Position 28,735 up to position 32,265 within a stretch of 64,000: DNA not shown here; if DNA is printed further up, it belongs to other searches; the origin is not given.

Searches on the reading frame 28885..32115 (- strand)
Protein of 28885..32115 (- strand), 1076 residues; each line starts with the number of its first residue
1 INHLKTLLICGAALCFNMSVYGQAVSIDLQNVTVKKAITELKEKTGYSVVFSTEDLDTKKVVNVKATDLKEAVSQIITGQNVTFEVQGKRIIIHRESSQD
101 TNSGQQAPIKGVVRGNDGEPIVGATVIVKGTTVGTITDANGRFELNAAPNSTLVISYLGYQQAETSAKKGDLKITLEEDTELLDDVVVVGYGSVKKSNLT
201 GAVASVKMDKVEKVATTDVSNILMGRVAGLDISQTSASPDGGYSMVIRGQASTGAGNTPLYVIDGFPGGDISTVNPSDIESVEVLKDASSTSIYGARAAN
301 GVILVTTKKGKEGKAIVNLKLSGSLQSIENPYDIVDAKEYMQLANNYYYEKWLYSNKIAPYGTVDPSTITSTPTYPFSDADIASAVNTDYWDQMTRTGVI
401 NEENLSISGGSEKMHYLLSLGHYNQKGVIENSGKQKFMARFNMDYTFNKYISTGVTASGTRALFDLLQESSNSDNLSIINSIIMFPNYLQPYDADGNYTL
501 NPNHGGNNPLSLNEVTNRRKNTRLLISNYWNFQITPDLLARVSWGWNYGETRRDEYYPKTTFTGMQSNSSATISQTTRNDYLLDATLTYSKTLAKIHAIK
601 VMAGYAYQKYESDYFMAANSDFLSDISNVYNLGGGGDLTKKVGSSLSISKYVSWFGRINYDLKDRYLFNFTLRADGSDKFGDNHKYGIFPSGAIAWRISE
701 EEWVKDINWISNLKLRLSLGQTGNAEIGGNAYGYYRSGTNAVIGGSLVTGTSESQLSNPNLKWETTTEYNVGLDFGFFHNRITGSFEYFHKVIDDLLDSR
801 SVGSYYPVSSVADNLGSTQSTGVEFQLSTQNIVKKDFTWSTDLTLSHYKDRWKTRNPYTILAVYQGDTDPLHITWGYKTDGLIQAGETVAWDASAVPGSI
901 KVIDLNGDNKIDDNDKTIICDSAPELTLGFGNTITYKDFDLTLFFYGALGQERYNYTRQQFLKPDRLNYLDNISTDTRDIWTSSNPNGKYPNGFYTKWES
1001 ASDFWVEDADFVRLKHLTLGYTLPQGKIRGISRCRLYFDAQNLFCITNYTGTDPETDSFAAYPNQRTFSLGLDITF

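Call 48: search_protein_families(library=pfam, proteins=[window:28885-32115:-], max_evalue=0.00001)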
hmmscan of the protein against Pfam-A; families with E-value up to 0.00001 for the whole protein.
window:28885-32115:- (1076 aa): 5 families
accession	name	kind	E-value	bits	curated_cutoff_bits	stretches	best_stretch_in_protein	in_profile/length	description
PF00593.30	TonB_dep_Rec_b-barrel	-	3.6e-24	86.8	27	1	485-1043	21-436/436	TonB dependent receptor-like, beta-barrel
PF13715.12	CarbopepD_reg_2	-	9.6e-20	70.9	32.2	1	109-188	1-88/88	CarboxypepD_reg-like domain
PF07715.20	Plug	-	1.2e-17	64.8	23.9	1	196-302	2-107/107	TonB-dependent Receptor Plug Domain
PF13620.12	CarboxypepD_reg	-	7.6e-13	49.1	32.3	1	109-166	2-65/82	Carboxypeptidase regulatory-like domain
PF07660.19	STN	-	2.5e-08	34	28.4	1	47-93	1-49/52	Secretin and TonB N terminus short domain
